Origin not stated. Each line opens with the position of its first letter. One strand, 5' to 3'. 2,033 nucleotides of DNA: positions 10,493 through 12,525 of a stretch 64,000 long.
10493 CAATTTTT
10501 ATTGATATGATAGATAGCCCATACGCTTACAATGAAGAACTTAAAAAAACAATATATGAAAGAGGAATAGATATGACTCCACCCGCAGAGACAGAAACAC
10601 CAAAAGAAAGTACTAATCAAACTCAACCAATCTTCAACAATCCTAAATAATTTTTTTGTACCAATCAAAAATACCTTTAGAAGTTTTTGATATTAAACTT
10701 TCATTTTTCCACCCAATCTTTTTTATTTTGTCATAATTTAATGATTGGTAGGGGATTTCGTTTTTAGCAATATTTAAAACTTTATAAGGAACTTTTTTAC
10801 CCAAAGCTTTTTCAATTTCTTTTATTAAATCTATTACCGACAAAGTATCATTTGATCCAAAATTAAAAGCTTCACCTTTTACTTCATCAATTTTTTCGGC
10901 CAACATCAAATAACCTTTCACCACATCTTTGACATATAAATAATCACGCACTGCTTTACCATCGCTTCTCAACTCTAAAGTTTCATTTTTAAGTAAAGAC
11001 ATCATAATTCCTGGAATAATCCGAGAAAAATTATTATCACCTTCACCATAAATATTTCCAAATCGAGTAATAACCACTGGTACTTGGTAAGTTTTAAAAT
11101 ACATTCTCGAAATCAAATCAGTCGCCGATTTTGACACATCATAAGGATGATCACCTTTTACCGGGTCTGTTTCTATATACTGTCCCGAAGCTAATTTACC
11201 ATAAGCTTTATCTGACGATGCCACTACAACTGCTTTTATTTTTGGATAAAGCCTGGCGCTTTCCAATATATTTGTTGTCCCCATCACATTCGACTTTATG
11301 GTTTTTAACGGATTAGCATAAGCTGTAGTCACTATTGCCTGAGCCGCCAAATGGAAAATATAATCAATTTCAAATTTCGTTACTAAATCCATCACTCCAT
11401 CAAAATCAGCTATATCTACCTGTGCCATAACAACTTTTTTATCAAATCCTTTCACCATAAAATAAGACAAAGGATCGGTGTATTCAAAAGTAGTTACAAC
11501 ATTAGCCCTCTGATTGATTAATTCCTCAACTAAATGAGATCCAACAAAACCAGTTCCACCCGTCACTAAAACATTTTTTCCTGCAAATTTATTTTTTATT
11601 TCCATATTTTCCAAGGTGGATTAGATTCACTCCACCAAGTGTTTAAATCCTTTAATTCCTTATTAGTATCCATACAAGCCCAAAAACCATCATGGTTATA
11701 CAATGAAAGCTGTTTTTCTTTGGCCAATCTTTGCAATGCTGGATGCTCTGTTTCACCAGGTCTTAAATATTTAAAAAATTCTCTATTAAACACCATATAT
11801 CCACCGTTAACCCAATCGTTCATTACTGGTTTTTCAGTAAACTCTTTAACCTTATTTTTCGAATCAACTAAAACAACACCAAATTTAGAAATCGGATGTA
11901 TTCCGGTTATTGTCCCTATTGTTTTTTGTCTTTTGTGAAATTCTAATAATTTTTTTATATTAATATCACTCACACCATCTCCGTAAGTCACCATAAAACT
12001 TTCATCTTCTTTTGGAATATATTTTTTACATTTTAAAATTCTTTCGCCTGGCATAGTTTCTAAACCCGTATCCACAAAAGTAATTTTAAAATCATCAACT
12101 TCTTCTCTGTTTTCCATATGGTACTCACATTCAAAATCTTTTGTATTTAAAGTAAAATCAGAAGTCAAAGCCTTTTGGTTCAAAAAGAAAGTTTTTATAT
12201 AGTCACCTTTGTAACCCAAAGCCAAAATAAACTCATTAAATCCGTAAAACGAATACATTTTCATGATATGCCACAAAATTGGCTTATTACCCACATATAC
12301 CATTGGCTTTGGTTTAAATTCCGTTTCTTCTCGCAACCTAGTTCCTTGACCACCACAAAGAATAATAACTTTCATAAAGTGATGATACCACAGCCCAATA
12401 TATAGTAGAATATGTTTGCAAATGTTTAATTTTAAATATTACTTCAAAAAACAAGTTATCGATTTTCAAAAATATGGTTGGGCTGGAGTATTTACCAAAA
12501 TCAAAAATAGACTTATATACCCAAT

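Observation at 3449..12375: CDP-hexose operon combined with shikimate-pathway-like cyclase, kinase, HAD phosphatase, TPP enzyme and a NeuB-like aldolase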

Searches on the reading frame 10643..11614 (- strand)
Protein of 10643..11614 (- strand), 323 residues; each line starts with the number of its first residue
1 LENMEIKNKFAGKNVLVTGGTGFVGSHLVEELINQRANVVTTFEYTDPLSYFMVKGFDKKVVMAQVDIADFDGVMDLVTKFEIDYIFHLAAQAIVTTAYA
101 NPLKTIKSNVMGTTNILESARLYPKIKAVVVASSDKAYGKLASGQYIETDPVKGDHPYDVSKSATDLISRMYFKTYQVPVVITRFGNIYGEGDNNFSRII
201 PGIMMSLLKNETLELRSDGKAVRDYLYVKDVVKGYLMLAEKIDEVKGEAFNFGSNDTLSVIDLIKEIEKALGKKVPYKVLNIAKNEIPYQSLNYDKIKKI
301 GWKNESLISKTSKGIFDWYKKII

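Call 4: search_protein_families(library=pfam, proteins=[window:10643-11614:-], max_evalue=0.01)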
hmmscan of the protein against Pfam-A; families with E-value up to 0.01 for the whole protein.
window:10643-11614:- (323 aa): 9 families
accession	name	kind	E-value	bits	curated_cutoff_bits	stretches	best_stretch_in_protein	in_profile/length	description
PF01370.27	Epimerase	-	5.6e-52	177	20.9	1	15-253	1-240/240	NAD dependent epimerase/dehydratase family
PF16363.11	GDP_Man_Dehyd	-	8.6e-51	173.8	27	1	16-304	1-321/332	GDP-mannose 4,6 dehydratase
PF02719.21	Polysacc_synt_2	-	7.9e-20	71.7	20.2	1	15-191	1-174/293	Polysaccharide biosynthesis protein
PF04321.23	RmlD_sub_bind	-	2.3e-16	60.2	27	1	14-288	2-247/287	RmlD substrate binding domain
PF01073.25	3Beta_HSD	-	2.8e-15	56.5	22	1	16-246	1-236/280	3-beta hydroxysteroid dehydrogenase/isomerase family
PF07993.18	NAD_binding_4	-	1e-14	54.8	20.1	2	82-208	88-231/258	Male sterility protein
PF05368.20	NmrA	-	0.0002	21.5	27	0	194-281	155-244/298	NmrA-like family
PF00106.31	adh_short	-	0.0017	18.3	26.6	1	13-82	1-77/195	short chain dehydrogenase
PF08659.16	KR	-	0.0066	16.8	22.6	0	15-134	3-136/180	KR domain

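Call 5: search_protein_families(library=ncbifam, proteins=[window:10643-11614:-], max_evalue=0.01)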
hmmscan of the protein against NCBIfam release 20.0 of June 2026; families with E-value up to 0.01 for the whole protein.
window:10643-11614:- (323 aa): 60 families (the best 25 are shown)
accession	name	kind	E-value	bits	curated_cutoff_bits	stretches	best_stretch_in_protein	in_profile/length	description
TIGR02622.1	CDP_4_6_dhtase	equivalog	1e-57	195.9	278.45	1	10-321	2-332/352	CDP-glucose 4,6-dehydratase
TIGR01181.1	dTDP_gluc_dehyt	equivalog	1.3e-50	172.3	365.1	1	15-321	2-313/321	dTDP-glucose 4,6-dehydratase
TIGR04180.1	EDH_00030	hypoth_equivalog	1.3e-44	152.5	475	1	15-276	1-261/297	NAD-dependent 4,6-dehydratase LegB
TIGR01179.1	galE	equivalog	5.1e-37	127.4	262.3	1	14-321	1-327/332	UDP-glucose 4-epimerase GalE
NF007582.0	PRK10217.1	equivalog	1.6e-34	119.6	698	1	13-283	2-282/355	dTDP-glucose 4,6-dehydratase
NF007490.0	PRK10084.1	subfamily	1.5e-28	99.8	649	1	14-278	2-284/361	dTDP-glucose 4,6-dehydratase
NF011728.1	PRK15181.1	equivalog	3.5e-25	88.7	760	1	2-267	5-278/348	Vi polysaccharide biosynthesis UDP-N-acetylglucosaminuronic acid C-4 epimerase TviC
TIGR02197.1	heptose_epim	equivalog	1.3e-23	83.6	274.6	1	15-297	1-287/316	ADP-glyceromanno-heptose 6-epimerase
NF007956.0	PRK10675.1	subfamily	5.1e-23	81.7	394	2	14-168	2-159/338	UDP-glucose 4-epimerase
NF047922.1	GDPFucSynFcl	equivalog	1.3e-18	67.5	500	1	13-319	3-301/308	GDP-L-fucose synthase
NF043036.1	ErythonDh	equivalog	2.6e-15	56.4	325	1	14-174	2-165/321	D-erythronate dehydrogenase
TIGR03589.1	PseB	equivalog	2.9e-15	56.1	407.75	1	10-138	2-129/324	UDP-N-acetylglucosamine 4,6-dehydratase (inverting)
TIGR03466.1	HpnA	hypoth_equivalog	1.3e-14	53.8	367.65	1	14-279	2-254/327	hopanoid-associated sugar epimerase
TIGR01746.1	Thioester-redct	subfamily_domain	2.2e-13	50.2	213.35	2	81-275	87-284/371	thioester reductase domain-containing protein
TIGR04130.1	FnlA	equivalog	3.3e-13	49.3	730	1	10-138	2-128/337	UDP-N-acetylglucosamine 4,6-dehydratase/5-epimerase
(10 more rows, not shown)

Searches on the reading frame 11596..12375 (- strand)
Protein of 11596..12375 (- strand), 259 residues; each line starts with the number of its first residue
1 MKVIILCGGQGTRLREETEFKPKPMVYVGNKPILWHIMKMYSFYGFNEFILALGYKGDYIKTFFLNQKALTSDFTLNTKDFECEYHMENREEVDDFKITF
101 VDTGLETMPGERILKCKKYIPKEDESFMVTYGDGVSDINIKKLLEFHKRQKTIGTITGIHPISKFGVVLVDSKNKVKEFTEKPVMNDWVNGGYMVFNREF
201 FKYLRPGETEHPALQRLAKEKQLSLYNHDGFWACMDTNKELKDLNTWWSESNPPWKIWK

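Call 4: search_protein_families(library=pfam, proteins=[window:11596-12375:-], max_evalue=0.01)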
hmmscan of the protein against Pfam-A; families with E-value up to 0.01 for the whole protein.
window:11596-12375:- (259 aa): 2 families
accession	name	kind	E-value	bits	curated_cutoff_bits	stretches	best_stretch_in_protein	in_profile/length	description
PF00483.29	NTP_transferase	-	5.4e-22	79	21.2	1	2-214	1-202/245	Nucleotidyl transferase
PF12804.13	NTP_transf_3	-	8.6e-05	23.2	27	1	3-56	1-49/160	MobA-like NTP transferase domain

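Call 5: search_protein_families(library=ncbifam, proteins=[window:11596-12375:-], max_evalue=0.01)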
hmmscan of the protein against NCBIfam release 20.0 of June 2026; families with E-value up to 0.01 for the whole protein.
window:11596-12375:- (259 aa): 25 families
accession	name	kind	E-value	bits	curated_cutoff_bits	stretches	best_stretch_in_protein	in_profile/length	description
TIGR02623.1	G1P_cyt_trans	equivalog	1e-80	270.9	300.25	1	1-258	1-255/255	glucose-1-phosphate cytidylyltransferase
TIGR03992.1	Arch_glmU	subfamily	5.5e-25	88.1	292.1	1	1-246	1-225/393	bifunctional sugar-1-phosphate nucleotidylyltransferase/acetyltransferase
NF049965.1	GlMnHpPGnyltfHddC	equivalog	1.9e-19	70.2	300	1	1-203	1-174/221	D-glycero-D-manno-heptose 1-phosphate guanosyltransferase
NF052502.1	man1P_GTase_Rv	exception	4.1e-19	68.7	440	1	2-237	2-219/352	mannose-1-phosphate guanylyltransferase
NF041313.1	UDPGP_AglF_Halo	equivalog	2.2e-17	63.3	400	2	1-61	1-61/234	UTP--glucose-1-phosphate uridylyltransferase AglF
NF045761.1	NAMPUrTaseMurU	equivalog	7.3e-15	55.4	250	2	1-63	1-63/226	N-acetylmuramate alpha-1-phosphate uridylyltransferase MurU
NF041173.1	Sug_nt_acttase_Thmprot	equivalog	2.7e-13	49.7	600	2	113-248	87-227/405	bifunctional sugar-1-phosphate nucleotidylyltransferase/acetyltransferase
TIGR01208.1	rmlA_long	equivalog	6.1e-13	48.4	320.25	2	2-72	1-72/353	glucose-1-phosphate thymidylyltransferase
TIGR02091.1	glgC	equivalog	1.5e-12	47.3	424.9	2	123-196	112-198/364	glucose-1-phosphate adenylyltransferase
NF003670.0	PRK05293.1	equivalog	5.4e-12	45.3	470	1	113-237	106-247/382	glucose-1-phosphate adenylyltransferase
TIGR01099.1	galU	equivalog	6e-11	42.4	326.8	1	1-187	2-193/261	UTP--glucose-1-phosphate uridylyltransferase GalU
NF001947.0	PRK00725.1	subfamily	2.4e-10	39.7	470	2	123-187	128-197/426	glucose-1-phosphate adenylyltransferase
TIGR01173.1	glmU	equivalog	2.9e-09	36.3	366.85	1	1-183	1-153/452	bifunctional UDP-N-acetylglucosamine diphosphorylase/glucosamine-1-phosphate N-acetyltransferase GlmU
NF041135.1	IPPtranDIPPsyn_Thcocales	equivalog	8.9e-09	34.8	580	1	1-71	1-67/419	bifunctional L-myo-inositol-1-phosphate cytidylyltransferase/CDP-L-myo-inositol myo-inositolphosphotransferase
NF002772.0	PRK02862.1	equivalog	5e-08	32.1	537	1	124-186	116-182/429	glucose-1-phosphate adenylyltransferase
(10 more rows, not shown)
